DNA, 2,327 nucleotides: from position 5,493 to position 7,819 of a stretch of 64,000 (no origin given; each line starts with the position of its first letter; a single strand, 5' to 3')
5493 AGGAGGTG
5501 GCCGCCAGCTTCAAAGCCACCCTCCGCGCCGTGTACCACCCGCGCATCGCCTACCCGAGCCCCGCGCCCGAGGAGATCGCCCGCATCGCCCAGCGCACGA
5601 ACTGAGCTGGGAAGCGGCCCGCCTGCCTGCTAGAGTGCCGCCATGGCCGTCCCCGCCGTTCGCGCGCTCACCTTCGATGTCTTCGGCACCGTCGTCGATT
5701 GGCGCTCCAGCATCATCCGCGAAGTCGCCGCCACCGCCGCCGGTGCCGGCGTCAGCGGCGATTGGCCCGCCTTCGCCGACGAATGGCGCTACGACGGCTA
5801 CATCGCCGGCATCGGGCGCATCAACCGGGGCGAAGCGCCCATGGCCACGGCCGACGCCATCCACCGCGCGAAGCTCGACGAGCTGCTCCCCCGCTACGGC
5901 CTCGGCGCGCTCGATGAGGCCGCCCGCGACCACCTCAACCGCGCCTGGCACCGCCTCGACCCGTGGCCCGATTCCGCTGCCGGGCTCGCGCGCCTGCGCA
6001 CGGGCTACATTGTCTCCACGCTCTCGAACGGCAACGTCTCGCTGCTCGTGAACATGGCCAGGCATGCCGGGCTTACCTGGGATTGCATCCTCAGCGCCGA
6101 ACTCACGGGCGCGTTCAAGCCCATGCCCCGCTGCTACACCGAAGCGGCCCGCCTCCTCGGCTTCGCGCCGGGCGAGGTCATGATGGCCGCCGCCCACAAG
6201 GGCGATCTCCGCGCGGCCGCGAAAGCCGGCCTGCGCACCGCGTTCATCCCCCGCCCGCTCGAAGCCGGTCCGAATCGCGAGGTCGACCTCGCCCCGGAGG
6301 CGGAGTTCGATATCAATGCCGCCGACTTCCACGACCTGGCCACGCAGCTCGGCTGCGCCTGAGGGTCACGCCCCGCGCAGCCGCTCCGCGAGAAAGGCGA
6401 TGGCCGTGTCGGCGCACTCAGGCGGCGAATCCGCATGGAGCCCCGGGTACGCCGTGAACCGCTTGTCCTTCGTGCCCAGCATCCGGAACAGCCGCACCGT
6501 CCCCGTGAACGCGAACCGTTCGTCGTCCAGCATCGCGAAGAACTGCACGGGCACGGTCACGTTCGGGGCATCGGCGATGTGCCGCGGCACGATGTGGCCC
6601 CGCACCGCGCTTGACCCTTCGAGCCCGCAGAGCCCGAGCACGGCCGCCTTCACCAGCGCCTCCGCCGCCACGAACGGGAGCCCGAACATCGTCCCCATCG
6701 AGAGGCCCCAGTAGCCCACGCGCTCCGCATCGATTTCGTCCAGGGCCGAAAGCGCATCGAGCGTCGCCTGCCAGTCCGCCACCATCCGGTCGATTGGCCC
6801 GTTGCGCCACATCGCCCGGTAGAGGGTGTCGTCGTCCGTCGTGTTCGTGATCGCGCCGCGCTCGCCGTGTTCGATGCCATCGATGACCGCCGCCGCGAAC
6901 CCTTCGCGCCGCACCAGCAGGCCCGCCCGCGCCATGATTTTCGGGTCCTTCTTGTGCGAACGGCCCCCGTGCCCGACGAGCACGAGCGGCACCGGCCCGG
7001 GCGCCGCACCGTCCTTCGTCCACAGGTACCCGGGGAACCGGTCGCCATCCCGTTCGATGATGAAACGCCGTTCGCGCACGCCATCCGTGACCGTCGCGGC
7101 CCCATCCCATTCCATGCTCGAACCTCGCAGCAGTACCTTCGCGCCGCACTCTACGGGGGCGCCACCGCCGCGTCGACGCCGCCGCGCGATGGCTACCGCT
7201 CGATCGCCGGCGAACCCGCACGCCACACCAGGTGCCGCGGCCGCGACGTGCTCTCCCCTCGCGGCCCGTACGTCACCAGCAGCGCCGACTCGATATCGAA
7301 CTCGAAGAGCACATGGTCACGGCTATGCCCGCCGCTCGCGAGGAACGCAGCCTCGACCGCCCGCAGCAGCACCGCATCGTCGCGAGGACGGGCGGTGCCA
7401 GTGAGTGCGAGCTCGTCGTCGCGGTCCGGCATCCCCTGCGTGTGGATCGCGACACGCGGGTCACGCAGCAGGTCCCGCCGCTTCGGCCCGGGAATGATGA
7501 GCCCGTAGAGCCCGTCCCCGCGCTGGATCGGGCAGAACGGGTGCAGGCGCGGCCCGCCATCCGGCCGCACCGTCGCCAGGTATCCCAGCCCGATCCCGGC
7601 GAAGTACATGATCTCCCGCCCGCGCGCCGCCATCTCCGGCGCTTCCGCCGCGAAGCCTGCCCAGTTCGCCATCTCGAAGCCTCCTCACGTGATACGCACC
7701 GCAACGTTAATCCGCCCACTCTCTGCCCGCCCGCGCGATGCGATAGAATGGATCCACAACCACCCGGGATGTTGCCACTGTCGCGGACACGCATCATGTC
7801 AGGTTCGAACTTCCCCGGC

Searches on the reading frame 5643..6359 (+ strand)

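Call 41: search_protein_families(library=pfam, proteins=[window:5643-6359:+], max_evalue=0.001)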
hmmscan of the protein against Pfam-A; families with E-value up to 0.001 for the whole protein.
window:5643-6359:+ (239 aa): 2 families
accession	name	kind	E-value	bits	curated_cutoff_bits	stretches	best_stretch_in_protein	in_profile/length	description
PF00702.32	Hydrolase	-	3.2e-14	54.2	26.4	1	6-196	1-191/191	haloacid dehalogenase-like hydrolase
PF13419.12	HAD_2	-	1e-05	26.2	23.8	1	96-201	71-177/178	Haloacid dehalogenase-like hydrolase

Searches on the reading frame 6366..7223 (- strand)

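Call 41: search_protein_families(library=pfam, proteins=[window:6366-7223:-], max_evalue=0.001)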
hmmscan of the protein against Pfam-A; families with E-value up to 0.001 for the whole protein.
window:6366-7223:- (285 aa): 2 families
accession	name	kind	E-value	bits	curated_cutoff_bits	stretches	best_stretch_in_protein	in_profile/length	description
PF01738.24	DLH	-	8.4e-09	35.8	21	1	63-249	1-169/217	Dienelactone hydrolase family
PF12146.15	Hydrolase_4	-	0.00083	19.2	27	0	216-262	184-230/239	Serine aminopeptidase, S33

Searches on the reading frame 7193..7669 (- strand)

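Call 41: search_protein_families(library=pfam, proteins=[window:7193-7669:-], max_evalue=0.001)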
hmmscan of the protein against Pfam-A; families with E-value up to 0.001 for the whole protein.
window:7193-7669:- (158 aa): 1 family
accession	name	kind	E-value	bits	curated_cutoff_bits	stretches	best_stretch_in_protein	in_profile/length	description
PF01243.27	PNPOx_N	-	2.4e-07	31.6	28.1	1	26-130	12-117/120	Pyridoxamine 5'-phosphate oxidase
